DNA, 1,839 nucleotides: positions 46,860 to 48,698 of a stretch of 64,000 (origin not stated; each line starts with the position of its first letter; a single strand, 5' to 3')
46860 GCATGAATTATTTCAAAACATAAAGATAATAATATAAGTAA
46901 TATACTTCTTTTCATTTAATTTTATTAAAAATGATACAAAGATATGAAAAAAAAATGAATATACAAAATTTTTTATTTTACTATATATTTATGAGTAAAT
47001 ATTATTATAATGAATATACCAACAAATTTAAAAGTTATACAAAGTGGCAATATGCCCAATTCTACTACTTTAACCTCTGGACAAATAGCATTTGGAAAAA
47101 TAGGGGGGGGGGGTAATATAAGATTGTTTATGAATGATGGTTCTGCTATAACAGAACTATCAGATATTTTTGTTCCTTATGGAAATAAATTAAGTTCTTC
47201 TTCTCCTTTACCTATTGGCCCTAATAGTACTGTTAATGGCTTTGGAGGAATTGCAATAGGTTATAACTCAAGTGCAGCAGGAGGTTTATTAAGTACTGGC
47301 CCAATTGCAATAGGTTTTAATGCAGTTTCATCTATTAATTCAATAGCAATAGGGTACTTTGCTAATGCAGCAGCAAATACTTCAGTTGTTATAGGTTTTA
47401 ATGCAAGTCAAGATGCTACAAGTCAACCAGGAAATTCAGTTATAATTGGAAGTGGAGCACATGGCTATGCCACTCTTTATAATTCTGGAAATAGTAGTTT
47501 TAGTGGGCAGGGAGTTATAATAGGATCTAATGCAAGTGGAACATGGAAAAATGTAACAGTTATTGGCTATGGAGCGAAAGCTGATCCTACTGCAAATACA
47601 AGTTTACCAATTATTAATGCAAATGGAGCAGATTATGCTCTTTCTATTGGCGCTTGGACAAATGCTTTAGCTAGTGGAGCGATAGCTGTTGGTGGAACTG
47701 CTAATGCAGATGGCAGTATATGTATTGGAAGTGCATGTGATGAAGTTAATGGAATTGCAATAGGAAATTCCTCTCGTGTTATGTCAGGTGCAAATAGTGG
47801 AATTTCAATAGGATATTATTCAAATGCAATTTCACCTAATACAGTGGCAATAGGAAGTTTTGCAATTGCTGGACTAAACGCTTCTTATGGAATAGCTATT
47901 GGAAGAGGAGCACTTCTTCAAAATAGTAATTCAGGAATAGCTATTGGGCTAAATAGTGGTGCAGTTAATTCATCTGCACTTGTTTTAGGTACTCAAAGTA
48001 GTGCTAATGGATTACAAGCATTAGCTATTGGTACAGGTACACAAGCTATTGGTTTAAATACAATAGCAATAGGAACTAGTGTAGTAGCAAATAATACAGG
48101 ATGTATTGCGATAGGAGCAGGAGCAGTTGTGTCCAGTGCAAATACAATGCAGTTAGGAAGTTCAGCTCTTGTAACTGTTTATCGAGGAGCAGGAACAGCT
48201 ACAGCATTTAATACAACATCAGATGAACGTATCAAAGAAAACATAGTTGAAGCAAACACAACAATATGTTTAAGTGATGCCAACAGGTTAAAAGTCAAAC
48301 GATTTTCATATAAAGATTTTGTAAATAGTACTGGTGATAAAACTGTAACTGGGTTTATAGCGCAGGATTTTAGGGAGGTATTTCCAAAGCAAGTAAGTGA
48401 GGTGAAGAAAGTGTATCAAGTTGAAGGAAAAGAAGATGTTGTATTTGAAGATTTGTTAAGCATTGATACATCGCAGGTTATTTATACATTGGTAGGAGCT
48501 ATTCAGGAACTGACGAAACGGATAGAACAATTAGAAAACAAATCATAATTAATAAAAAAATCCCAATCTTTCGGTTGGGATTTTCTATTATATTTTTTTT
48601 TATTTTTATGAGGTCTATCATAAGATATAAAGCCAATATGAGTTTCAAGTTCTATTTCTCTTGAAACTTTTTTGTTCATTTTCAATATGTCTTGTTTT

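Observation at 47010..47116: G11 homopolymer 94 nt into the tail-fibre ORF, a possible phase-variation or slippage switch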

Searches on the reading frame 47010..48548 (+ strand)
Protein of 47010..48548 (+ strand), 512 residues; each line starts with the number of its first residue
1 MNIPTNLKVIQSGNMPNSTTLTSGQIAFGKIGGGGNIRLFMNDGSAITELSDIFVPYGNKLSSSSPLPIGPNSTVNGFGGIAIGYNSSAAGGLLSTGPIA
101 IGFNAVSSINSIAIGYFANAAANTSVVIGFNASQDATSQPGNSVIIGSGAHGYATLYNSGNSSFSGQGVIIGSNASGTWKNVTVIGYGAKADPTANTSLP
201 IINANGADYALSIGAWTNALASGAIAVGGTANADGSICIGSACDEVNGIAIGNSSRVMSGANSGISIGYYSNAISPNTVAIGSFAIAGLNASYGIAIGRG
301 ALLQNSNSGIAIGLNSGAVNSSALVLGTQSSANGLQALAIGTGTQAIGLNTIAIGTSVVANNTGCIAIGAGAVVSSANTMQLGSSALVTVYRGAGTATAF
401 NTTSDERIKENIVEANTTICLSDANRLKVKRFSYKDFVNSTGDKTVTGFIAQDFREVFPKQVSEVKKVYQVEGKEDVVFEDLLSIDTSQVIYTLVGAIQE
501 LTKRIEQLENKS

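Call 7: search_protein_families(library=pfam, proteins=[window:47010-48548:+], max_evalue=0.01)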
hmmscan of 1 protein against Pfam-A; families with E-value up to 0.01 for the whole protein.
window:47010-48548:+ (512 aa): 2 families
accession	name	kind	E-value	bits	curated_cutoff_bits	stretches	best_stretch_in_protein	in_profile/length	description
PF13884.11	Peptidase_S74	-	3.8e-12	46.7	22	1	404-462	1-57/58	Chaperone of endosialidase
PF05658.19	YadA_head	-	1.7e-05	25.5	25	2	108-132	3-27/27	YadA head domain repeat (2 copies)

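Call 8: search_protein_families(library=phrogs, proteins=[window:47010-48548:+], max_evalue=0.001)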
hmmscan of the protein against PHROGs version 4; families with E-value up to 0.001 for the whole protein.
window:47010-48548:+ (512 aa): 8 families
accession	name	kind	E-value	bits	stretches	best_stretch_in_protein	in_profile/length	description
phrog_1980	-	tail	1.7e-24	88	1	149-511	166-429/449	tail fiber protein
phrog_5668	-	tail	1.4e-22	80.4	1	351-511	1405-1557/1567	tail fiber protein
phrog_6921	-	tail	6.7e-15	55.9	1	277-511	499-730/738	tail fiber protein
phrog_28992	-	unknown function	2.7e-07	31.1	1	365-473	213-311/343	-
phrog_7841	-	unknown function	3.7e-05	23.9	1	401-510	392-486/489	-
phrog_4563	-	tail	5.5e-05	23.6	1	389-510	213-327/346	tail fiber protein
phrog_1210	-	other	0.00017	20.2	1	402-510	2217-2310/2313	PblB-type receptor binding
phrog_14572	-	tail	0.00026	21.1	1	291-510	284-468/484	tail fiber protein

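Call 9: search_dna_similar(query=window:47010-48548:+, collection=phages, mode=protein, max_rows=30)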
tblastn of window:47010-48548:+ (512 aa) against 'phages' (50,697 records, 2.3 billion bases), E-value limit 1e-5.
Records with a match: 81; places in all: 81; records where one place covers at least 80% of the query: 0.
Best place of each record, by identity: <60% 81.
By first word of the organism name: Escherichia 17; Bacillus 16; Synechococcus 15; Pelagibacter 8; Vibrio 6; Salmonella 3; Acinetobacter 2; Roseobacter 2; Prochlorococcus 2; Cyanophage 2; and 7 more.
By host as written in the record: Escherichia coli 12; - 7; Bacillus subtilis BEST7003 6; Synechococcus sp. MW02 6; Vibrio cholerae 6; Bacillus subtilis 5; Candidatus Pelagibacter sp. HTCC7211 4; Candidatus Pelagibacter sp H2P3alpha 4; and 20 more.
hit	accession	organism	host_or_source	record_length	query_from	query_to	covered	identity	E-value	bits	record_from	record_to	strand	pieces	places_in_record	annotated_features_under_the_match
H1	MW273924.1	Pelagibacter phage HTVC100P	Candidatus Pelagibacter sp. HTCC7211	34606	114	510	78%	28.0%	5e-12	75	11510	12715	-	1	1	putative tail structural protein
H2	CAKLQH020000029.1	Acinetobacter phage MD-2021a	not known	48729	98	359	51%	31.6%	1e-7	61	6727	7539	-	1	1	hemagglutinin/invasin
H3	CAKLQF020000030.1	Acinetobacter phage MD-2021a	not known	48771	98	359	51%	31.6%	1e-7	61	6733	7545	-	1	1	hemagglutinin/invasin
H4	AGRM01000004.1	Salmonella enterica subsp. houtenae str. ATCC BAA-1581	Homo sapiens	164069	110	389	55%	29.2%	6e-6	55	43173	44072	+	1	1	Hep_Hag protein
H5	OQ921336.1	Bacillus phage SPO1L1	Bacillus subtilis BEST7003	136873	279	511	46%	27.7%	3e-6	56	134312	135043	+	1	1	hypothetical protein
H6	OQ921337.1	Bacillus phage SPO1L2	Bacillus subtilis BEST7003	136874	279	511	46%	27.7%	3e-6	56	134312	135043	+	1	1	hypothetical protein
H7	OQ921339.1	Bacillus phage SPO1L4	Bacillus subtilis BEST7003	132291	280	511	45%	27.7%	2e-7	60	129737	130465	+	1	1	hypothetical protein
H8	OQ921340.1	Bacillus phage SPO1L5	Bacillus subtilis BEST7003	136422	280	511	45%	27.4%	2e-7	60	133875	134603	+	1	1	hypothetical protein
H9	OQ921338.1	Bacillus phage SPO1L3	Bacillus subtilis BEST7003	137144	280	511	45%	27.4%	2e-7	60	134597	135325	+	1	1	hypothetical protein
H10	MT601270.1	Bacillus phage vB_BsuM-Goe9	Bacillus subtilis Delta6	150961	280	511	45%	27.4%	2e-7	60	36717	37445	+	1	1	putative intramolecular chaperone auto-processing domain protein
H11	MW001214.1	Bacillus phage SP8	Bacillus subtilis Marburg strain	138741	277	511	46%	27.0%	4e-6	56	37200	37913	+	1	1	hypothetical protein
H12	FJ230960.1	Bacillus phage SPO1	Bacillus subtilis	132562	280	511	45%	27.3%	5e-7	59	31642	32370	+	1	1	2.52: gp2.52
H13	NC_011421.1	Bacillus phage SPO1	Bacillus subtilis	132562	280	511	45%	27.3%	5e-7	59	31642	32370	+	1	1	2.52: tail spike protein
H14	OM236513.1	Bacillus phage SP82G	Bacillus subtilis BEST7003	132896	280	511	45%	27.3%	5e-7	59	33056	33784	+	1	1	hypothetical protein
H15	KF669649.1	Bacillus phage CampHawk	Bacillus subtilis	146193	280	511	45%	27.3%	5e-7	59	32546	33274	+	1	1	tailspike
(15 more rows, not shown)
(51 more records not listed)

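Call 10: find_homologous_proteins(query=window:47010-48548:+)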
Query window:47010-48548:+ (512 aa): 362 proteins with E <= 0.001 among 8000 candidates; the best 120 are listed.
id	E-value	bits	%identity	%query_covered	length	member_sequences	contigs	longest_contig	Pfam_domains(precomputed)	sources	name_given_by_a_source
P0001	0.0e+0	1057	100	100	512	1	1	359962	PF13884.12,PF05658.20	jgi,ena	-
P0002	6.5e-74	268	39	88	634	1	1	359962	PF13884.12,PF05658.20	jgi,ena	-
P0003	2.9e-40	157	40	52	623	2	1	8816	PF13884.12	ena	-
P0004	3.3e-38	150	38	52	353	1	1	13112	PF13884.12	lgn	-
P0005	2.2e-36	144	34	84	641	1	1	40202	PF13884.12,PF05658.20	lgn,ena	-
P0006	3.5e-35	140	37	79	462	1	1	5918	PF13884.12,PF05658.20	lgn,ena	-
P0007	2.4e-34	137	36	86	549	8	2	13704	PF13884.12,PF05658.20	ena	-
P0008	2.3e-32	131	34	86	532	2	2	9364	PF13884.12,PF05658.20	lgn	-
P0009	1.3e-31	128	28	99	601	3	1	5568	PF13884.12,PF05658.20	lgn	-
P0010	6.1e-31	126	31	92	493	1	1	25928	PF13884.12,PF05658.20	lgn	-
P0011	2.9e-30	124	34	92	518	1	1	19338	PF13884.12,PF05658.20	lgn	-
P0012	3.3e-29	120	34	86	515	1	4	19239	PF13884.12,PF05658.20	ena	-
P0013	2.8e-26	111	30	88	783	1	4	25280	PF13884.12,PF05658.20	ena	-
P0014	3.2e-25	107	31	100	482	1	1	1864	PF13884.12,PF05658.20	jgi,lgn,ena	-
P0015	5.3e-24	103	32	47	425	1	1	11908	PF22337.2,PF13884.12,PF05658.20,PF18454.8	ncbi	-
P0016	1.7e-23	101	32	84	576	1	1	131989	PF13884.12,PF05658.20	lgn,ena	-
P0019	1.1e-21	95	34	48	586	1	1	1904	PF01391.24,PF13884.12,PF05658.20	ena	-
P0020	2.4e-20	91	31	85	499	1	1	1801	PF13884.12,PF05658.20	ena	-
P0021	1.2e-18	85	29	85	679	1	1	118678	PF13884.12,PF05658.20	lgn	-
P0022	3.1e-17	81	27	87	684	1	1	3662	PF13884.12,PF05658.20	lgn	-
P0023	5.4e-17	80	27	89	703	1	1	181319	PF13884.12,PF05658.20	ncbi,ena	-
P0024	1.0e-16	79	28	84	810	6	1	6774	PF07963.18,PF13884.12,PF05658.20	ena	-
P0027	1.8e-14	72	27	87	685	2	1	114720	PF13884.12,PF05658.20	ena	-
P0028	2.2e-14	71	32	60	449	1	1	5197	PF13884.12,PF05658.20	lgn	-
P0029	4.6e-14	70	27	97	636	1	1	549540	PF26696.1,PF13884.12,PF05658.20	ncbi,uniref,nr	ncbi:tail fiber domain-containing protein [Marixanthomonas spongiae]|uniref:Peptidase S74 domain-con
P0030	5.4e-14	70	29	88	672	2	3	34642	PF13884.12,PF05658.20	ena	-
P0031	2.0e-13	68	27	58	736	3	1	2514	PF13884.12,PF05658.20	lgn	-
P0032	2.2e-13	68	30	77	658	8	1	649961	PF26696.1,PF05658.20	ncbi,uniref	ncbi:hypothetical protein [Mesoflavibacter sp. CH_XMU1404-2]|uniref:hypothetical protein n=1 Tax=Mes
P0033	1.6e-12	65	26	84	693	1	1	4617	PF13884.12,PF05658.20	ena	-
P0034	2.3e-12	65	28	42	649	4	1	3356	PF05658.20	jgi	jgi:hypothetical protein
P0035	2.7e-12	64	29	80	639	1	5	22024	PF13884.12,PF05658.20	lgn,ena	-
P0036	2.8e-12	64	30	70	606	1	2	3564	PF07963.18,PF13884.12,PF05658.20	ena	-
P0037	4.8e-12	64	33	74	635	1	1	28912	PF26696.1,PF05658.20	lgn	-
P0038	9.3e-12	63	39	38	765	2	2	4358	PF05658.20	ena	-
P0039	1.4e-11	62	32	47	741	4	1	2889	PF13884.12,PF05658.20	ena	-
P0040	1.7e-11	62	34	60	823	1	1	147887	PF13884.12,PF05658.20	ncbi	-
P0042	1.8e-11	62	28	88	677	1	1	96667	PF07963.18,PF13884.12,PF05658.20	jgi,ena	-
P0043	1.9e-11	62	32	64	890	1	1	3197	PF05658.20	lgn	-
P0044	2.1e-11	62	30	64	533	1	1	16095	PF05658.20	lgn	-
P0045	3.0e-11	61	30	44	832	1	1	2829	PF13884.12,PF05658.20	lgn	-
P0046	3.1e-11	61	29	60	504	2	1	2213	PF13884.12,PF05658.20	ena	-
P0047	4.0e-11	61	26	84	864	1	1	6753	PF07963.18,PF13884.12,PF05658.20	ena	-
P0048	5.3e-11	60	27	63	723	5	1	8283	PF03895.22,PF05658.20,PF05662.20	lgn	-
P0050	1.8e-10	58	27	94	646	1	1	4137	PF13884.12,PF05658.20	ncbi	-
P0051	2.6e-10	58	28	79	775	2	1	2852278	PF05658.20,PF05662.20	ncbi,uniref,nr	ncbi:hypothetical protein [Qipengyuania flava]|uniref:hypothetical protein n=1 Tax=Qipengyuania flav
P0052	2.7e-10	58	29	80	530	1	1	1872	PF07963.18,PF13884.12,PF05658.20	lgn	-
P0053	2.7e-10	58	27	88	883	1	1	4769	PF13884.12,PF05658.20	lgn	-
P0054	3.8e-10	57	27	87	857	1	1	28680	PF07963.18,PF13884.12,PF05658.20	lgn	-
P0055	4.3e-10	57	25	51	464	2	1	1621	PF05658.20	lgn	-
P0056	4.7e-10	57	29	80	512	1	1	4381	PF13884.12,PF05658.20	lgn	-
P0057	4.8e-10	57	31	36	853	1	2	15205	PF05658.20,PF05662.20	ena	-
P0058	5.9e-10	57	23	81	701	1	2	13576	PF13884.12,PF05658.20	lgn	-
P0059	7.0e-10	56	28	67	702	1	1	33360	PF05658.20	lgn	-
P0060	7.3e-10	56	27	57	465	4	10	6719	PF26696.1,PF13884.12,PF05658.20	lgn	-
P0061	8.8e-10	56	33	57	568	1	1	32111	PF26696.1,PF05658.20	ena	-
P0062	9.2e-10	56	27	92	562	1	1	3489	PF13884.12,PF05658.20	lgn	-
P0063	1.5e-9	55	44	21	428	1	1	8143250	PF13884.12,PF05658.20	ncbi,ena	-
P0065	1.7e-9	55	30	54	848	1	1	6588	PF03895.22,PF05658.20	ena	-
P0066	1.9e-9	55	30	67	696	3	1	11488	PF13884.12,PF05658.20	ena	-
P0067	2.0e-9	55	32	57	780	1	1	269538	PF05658.20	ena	-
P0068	2.1e-9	55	28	75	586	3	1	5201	PF05658.20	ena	-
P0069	2.2e-9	55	26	93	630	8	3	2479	PF13884.12,PF05658.20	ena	-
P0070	2.5e-9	55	28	87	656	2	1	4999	PF13884.12,PF05658.20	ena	-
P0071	2.7e-9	55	31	79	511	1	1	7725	PF13884.12,PF05658.20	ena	-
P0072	2.9e-9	54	27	87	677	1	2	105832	PF13884.12,PF05658.20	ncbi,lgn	-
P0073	3.3e-9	54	32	57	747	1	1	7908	PF05658.20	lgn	-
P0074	3.9e-9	54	29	87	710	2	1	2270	PF07963.18,PF13884.12,PF05658.20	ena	-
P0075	4.1e-9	54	29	80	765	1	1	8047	PF13884.12,PF05658.20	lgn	-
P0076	5.0e-9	54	32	51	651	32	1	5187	PF05658.20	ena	-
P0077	5.9e-9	53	28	85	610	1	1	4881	PF13884.12,PF05658.20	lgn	-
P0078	6.5e-9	53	30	54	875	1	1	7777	PF03895.22,PF05658.20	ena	-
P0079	7.0e-9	53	27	85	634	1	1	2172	PF13884.12,PF05658.20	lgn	-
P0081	8.9e-9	53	32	56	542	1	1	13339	PF05658.20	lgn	-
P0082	9.7e-9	53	30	54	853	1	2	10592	PF03895.22,PF05658.20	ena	-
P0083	1.0e-8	53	31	60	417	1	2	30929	PF07963.18,PF13884.12,PF05658.20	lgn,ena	-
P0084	1.3e-8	52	30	54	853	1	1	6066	PF03895.22,PF05658.20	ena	-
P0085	1.4e-8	52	27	87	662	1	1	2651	PF13884.12,PF05658.20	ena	-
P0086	1.6e-8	52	27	68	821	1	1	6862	PF05658.20,PF05662.20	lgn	-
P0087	1.7e-8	52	28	89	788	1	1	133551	PF13884.12,PF05658.20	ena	-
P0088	1.7e-8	52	30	54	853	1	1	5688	PF03895.22,PF05658.20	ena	-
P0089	2.0e-8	52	28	88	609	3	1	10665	PF07963.18,PF13884.12,PF05658.20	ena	-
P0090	2.1e-8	52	30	54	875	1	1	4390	PF03895.22,PF05658.20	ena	-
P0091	2.2e-8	52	30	54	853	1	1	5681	PF03895.22,PF05658.20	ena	-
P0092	2.2e-8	52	30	54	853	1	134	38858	PF03895.22,PF05658.20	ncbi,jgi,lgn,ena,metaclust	jgi:hypothetical protein|metaclust:\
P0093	2.3e-8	51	30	54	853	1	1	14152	PF03895.22,PF05658.20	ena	-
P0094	2.5e-8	51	30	54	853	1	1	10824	PF03895.22,PF05658.20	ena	-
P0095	2.5e-8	51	27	77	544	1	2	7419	PF13884.12,PF05658.20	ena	-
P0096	2.5e-8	51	29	88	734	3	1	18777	PF07963.18,PF13884.12,PF05658.20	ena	-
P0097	2.6e-8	51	30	54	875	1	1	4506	PF03895.22,PF05658.20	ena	-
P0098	2.6e-8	51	27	79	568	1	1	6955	PF07963.18,PF13884.12,PF05658.20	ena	-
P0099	2.7e-8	51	30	54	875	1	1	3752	PF03895.22,PF05658.20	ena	-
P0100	2.7e-8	51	30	54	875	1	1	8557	PF03895.22,PF05658.20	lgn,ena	-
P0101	2.8e-8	51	27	78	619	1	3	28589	PF13884.12,PF05658.20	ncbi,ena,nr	ncbi:tail fiber domain-containing protein [bacterium]|nr:tail fiber domain-containing protein [bacte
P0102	2.8e-8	51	30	54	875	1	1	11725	PF03895.22,PF05658.20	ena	-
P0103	2.8e-8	51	30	54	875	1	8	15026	PF03895.22,PF05658.20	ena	-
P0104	2.8e-8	51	30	54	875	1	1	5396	PF03895.22,PF05658.20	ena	-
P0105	2.9e-8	51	30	54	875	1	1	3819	PF03895.22,PF05658.20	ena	-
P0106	2.9e-8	51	30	54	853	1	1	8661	PF03895.22,PF05658.20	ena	-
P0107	3.0e-8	51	30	54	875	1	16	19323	PF03895.22,PF05658.20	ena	-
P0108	3.0e-8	51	30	54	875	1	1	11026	PF03895.22,PF05658.20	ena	-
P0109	3.0e-8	51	30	54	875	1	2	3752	PF03895.22,PF05658.20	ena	-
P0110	3.3e-8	51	30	54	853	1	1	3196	PF03895.22,PF05658.20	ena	-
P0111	3.5e-8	51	35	36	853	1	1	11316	PF03895.22,PF05658.20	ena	-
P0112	3.5e-8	51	30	54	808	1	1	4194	PF03895.22,PF05658.20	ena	-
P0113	3.6e-8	51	30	54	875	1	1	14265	PF03895.22,PF05658.20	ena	-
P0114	3.7e-8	51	30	54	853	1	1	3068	PF03895.22,PF05658.20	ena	-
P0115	3.7e-8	51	30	54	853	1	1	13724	PF03895.22,PF05658.20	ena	-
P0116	3.9e-8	51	30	54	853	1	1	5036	PF03895.22,PF05658.20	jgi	jgi:hypothetical protein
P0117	4.1e-8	51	30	54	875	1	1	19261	PF03895.22,PF05658.20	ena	-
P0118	4.2e-8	51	30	54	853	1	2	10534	PF03895.22,PF05658.20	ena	-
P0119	4.2e-8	51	35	36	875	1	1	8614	PF03895.22,PF05658.20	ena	-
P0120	4.4e-8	51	30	54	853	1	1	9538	PF03895.22,PF05658.20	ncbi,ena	-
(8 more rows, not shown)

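Call 11: find_encoding_contigs(protein=P0002, flank=6000, max_places=4)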
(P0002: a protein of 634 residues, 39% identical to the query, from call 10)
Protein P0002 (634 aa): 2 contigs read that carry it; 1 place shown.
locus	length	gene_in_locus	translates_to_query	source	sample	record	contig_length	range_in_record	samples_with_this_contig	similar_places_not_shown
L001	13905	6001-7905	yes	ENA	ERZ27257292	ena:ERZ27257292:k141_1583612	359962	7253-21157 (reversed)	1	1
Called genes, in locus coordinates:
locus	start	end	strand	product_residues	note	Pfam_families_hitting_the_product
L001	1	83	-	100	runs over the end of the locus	-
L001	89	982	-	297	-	PF14243:R2K_3, PF18299:R2K_2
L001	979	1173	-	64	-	-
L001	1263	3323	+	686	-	PF07230:Portal_T4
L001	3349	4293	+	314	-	-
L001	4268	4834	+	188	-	-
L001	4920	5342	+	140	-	-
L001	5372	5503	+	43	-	-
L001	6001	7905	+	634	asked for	PF05658:YadA_head (faint), PF13884:Peptidase_S74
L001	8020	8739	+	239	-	PF03420:Peptidase_S77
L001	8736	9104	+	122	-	-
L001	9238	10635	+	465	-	-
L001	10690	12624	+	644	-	PF07068:Gp23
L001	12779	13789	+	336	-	PF05265:DUF723, PF01541:GIY-YIG (weak)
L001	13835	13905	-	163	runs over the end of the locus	-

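Call 12: find_encoding_contigs(protein=P0001, flank=3000, max_places=6)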
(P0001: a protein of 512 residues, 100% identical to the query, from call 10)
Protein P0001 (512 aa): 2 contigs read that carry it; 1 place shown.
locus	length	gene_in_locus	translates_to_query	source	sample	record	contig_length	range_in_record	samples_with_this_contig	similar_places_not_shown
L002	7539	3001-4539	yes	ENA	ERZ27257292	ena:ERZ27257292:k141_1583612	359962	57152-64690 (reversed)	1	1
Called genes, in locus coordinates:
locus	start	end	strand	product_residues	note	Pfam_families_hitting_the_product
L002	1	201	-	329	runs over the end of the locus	-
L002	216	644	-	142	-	PF01981:PTH2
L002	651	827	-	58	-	-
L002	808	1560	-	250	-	PF01555:N6_N4_Mtase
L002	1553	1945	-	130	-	-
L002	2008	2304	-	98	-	-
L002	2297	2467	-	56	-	-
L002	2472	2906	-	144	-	-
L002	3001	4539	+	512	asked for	PF05658:YadA_head (faint), PF13884:Peptidase_S74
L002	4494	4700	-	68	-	-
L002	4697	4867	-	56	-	-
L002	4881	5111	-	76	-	-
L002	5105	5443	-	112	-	PF26092:T4_Y16D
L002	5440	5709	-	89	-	-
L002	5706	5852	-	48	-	-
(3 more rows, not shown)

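Call 15: find_encoding_contigs(protein=P0014, flank=3000, max_places=6)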
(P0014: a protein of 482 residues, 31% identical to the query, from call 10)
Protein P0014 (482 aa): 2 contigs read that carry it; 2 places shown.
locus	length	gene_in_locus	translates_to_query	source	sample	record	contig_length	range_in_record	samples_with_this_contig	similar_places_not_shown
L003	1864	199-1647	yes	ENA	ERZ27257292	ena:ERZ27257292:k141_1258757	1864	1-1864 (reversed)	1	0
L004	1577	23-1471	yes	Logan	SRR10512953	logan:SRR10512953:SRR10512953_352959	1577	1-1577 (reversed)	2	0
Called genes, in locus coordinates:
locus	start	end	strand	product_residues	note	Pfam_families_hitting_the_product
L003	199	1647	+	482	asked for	PF05658:YadA_head (weak), PF13884:Peptidase_S74 (faint)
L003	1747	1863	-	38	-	?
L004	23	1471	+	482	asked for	PF05658:YadA_head (weak), PF13884:Peptidase_S74 (faint)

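Call 18: find_related_loci(query=window:47010-48548:+, collection=viral_contigs, flank=3000)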
Query window:47010-48548:+ (512 aa) in viral_contigs; peptide patterns used: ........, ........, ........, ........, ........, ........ (x = any residue, [..] = any of these).
10 stretches matched a pattern; 2 encode a relative of the query (tblastn E <= 1e-3); 2 distinct loci.
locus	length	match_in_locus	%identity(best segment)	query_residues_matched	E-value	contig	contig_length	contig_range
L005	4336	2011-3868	37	344-511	1e-10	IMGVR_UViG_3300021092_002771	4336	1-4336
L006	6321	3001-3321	32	399-511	2e-9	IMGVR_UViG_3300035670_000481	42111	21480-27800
